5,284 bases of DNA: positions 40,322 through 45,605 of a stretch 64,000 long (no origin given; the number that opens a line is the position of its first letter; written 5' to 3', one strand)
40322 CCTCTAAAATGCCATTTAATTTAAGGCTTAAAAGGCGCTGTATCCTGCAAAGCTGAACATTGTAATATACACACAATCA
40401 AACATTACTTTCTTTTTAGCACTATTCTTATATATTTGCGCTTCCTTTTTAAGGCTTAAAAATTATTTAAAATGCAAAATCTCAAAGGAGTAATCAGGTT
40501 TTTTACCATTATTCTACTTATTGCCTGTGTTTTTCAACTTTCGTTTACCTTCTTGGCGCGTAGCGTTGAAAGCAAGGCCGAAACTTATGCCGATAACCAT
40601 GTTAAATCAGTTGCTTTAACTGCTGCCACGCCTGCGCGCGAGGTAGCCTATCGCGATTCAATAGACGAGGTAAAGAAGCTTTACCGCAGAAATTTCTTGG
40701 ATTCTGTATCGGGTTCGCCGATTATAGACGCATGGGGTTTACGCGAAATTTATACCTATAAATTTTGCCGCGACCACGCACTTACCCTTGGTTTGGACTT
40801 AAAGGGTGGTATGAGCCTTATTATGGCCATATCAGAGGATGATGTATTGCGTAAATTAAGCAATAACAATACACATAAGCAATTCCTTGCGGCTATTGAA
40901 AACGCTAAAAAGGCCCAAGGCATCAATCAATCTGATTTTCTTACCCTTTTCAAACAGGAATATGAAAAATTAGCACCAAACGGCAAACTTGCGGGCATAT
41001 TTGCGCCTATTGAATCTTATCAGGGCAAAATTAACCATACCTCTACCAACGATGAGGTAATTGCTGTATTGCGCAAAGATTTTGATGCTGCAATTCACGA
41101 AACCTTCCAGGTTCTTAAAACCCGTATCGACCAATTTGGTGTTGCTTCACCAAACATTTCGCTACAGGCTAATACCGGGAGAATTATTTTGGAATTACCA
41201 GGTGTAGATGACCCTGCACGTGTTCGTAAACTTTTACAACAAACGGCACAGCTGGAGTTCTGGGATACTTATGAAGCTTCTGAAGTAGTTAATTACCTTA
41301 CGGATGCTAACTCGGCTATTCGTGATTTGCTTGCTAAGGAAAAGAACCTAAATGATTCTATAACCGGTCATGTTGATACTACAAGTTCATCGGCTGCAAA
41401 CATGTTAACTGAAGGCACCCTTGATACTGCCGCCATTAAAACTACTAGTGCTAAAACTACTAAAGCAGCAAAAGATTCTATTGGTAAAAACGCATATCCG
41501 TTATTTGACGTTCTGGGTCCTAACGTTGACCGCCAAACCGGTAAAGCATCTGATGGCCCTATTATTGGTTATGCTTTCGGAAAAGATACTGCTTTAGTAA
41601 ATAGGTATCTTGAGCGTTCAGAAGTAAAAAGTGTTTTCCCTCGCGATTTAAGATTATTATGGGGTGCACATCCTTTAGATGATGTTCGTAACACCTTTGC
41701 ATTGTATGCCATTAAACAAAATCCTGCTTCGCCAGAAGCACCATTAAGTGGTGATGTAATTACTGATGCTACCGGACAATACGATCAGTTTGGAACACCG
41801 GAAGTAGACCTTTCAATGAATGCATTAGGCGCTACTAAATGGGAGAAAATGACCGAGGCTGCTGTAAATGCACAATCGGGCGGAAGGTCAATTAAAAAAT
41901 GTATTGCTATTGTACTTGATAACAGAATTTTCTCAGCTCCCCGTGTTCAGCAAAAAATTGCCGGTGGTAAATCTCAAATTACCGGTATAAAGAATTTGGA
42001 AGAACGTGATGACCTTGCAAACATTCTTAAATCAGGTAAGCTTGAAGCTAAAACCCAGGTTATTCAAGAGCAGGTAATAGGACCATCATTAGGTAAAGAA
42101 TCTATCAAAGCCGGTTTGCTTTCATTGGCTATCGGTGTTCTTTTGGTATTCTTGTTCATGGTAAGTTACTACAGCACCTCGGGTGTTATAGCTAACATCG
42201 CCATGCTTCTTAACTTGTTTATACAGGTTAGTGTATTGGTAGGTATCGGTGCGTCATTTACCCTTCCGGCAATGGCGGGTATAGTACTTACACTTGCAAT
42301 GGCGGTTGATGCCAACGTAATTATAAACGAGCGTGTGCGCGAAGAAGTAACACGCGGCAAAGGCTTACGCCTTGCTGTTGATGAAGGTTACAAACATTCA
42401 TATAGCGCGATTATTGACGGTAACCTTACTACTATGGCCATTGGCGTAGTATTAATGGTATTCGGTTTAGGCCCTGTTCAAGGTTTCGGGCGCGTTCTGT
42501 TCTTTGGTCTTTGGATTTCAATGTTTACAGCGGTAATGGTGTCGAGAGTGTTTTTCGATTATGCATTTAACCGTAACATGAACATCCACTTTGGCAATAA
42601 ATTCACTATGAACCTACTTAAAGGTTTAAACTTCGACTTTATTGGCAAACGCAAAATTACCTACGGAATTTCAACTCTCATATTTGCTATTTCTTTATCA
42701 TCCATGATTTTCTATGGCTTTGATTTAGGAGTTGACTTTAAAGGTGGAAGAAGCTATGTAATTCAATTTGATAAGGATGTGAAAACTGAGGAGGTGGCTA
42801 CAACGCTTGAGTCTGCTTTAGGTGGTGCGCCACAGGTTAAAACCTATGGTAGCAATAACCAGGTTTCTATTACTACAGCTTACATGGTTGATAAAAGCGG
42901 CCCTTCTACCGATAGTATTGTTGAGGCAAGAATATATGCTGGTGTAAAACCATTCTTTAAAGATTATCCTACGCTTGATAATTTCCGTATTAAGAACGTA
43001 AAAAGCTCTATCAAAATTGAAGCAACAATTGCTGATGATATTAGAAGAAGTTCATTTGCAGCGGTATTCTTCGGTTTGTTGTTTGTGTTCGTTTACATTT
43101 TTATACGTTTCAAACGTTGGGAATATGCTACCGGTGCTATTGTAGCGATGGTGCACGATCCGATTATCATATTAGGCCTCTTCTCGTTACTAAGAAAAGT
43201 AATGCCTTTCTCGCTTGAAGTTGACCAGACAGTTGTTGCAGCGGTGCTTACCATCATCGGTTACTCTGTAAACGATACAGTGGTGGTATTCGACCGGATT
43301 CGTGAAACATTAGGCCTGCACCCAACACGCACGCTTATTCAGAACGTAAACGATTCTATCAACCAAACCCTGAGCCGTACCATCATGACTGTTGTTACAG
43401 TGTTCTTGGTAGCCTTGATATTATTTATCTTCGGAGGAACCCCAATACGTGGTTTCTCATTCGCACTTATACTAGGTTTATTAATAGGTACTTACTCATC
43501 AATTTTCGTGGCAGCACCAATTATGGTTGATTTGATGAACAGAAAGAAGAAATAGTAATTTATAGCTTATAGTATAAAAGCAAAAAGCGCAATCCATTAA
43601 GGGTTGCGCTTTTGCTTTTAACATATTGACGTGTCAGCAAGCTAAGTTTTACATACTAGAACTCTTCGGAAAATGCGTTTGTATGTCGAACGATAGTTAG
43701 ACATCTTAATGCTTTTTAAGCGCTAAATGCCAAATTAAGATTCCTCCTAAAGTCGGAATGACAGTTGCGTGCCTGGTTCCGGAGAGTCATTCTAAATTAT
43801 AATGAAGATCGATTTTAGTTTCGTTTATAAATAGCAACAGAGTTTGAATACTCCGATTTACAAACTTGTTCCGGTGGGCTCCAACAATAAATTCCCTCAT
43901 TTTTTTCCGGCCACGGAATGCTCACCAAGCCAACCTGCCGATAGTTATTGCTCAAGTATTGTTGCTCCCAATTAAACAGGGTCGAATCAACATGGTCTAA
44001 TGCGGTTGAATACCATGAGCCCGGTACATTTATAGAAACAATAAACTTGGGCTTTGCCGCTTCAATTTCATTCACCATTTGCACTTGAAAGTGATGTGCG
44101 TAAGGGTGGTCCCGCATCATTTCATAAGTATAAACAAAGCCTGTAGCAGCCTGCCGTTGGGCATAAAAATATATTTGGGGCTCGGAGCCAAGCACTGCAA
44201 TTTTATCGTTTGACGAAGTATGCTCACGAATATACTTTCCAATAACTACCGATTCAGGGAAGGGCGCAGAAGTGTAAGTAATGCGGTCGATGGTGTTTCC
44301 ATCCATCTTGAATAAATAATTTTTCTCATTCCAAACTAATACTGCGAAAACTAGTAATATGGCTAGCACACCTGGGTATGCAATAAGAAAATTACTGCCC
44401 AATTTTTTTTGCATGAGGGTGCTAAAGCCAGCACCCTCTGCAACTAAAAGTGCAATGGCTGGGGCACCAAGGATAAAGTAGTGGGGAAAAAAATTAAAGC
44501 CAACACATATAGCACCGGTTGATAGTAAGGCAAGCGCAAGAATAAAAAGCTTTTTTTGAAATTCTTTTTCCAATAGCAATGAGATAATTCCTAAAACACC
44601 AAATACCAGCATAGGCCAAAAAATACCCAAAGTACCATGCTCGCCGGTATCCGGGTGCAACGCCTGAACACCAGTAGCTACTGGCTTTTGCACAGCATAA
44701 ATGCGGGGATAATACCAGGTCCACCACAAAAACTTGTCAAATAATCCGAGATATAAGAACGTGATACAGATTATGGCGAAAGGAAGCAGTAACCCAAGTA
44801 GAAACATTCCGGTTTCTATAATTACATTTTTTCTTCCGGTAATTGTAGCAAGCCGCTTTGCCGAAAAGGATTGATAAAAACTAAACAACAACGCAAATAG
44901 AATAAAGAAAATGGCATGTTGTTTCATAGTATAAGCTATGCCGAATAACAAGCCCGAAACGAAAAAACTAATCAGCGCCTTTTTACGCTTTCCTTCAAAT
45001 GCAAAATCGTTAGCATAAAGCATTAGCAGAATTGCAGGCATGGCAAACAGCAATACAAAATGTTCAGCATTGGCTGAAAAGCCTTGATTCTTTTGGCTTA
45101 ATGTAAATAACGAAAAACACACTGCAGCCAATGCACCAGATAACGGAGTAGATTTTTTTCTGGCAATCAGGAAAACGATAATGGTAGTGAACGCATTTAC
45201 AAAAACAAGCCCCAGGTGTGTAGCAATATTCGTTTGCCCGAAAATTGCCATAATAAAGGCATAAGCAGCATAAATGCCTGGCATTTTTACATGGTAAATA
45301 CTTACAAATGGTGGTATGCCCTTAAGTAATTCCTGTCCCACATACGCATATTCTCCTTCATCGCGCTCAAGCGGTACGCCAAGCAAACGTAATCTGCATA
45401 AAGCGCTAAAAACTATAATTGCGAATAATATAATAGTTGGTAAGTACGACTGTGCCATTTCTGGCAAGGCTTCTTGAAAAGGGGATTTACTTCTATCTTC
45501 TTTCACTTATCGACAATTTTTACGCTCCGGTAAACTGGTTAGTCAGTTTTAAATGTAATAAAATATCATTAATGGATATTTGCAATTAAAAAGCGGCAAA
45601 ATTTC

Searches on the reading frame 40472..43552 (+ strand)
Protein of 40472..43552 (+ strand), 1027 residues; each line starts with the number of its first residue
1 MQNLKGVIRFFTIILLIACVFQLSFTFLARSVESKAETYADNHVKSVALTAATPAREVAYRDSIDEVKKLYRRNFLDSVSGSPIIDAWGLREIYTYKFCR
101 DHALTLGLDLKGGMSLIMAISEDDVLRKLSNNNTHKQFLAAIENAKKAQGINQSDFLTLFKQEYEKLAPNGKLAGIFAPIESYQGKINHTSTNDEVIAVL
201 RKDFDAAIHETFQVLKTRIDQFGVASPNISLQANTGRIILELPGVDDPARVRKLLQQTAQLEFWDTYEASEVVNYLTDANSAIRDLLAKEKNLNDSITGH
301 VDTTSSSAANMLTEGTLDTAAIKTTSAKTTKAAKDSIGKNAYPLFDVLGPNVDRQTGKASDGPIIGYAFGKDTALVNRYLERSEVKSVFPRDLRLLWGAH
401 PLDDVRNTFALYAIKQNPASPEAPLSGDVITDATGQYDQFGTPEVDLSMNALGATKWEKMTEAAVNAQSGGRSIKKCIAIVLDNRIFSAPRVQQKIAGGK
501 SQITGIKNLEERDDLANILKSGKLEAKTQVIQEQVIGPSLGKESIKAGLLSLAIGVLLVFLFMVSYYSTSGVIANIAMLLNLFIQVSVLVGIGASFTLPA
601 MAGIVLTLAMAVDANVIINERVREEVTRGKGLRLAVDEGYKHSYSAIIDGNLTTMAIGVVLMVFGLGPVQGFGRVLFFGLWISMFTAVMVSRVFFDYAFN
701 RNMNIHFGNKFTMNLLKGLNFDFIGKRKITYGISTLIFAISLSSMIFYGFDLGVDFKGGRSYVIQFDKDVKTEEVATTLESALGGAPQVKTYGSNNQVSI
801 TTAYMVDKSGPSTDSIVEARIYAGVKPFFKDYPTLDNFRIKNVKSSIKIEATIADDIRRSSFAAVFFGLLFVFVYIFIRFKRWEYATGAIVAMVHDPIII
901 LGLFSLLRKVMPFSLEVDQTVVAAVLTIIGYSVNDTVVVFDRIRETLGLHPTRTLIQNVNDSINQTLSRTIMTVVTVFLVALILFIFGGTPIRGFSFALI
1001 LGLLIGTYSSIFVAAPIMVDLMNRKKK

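Call 65: search_protein_families(library=pfam, proteins=[window:40472-43552:+], max_evalue=0.00001)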
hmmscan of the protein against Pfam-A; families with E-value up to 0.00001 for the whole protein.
window:40472-43552:+ (1027 aa): 4 families
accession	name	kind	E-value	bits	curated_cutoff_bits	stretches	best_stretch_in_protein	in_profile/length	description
PF02355.23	SecD_SecF_C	-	7.1e-72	241.2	20.5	2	843-1023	15-188/189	Protein export membrane protein SecD/SecF, C-terminal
PF22599.2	SecDF_P1_head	-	3.4e-23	82.2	27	1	422-526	18-114/114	SecDF, P1 head subdomain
PF21760.3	SecD_1st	-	1.4e-17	63.3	27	1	210-265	3-57/60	Protein translocase subunit SecDF, P1 domain, N-terminal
PF07549.19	Sec_GG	-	3.4e-11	42.7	20.3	1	744-770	2-28/28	SecD/SecF GG Motif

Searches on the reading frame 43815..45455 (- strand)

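Call 64: search_protein_families(library=pfam, proteins=[window:43815-45455:-], max_evalue=0.00001)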
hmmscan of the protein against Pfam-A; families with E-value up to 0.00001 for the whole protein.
window:43815-45455:- (546 aa): 1 family
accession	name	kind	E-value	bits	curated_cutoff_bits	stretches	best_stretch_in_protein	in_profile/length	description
PF13231.12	PMT_2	-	7.3e-07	30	26.1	1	59-202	4-138/160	Dolichyl-phosphate-mannose-protein mannosyltransferase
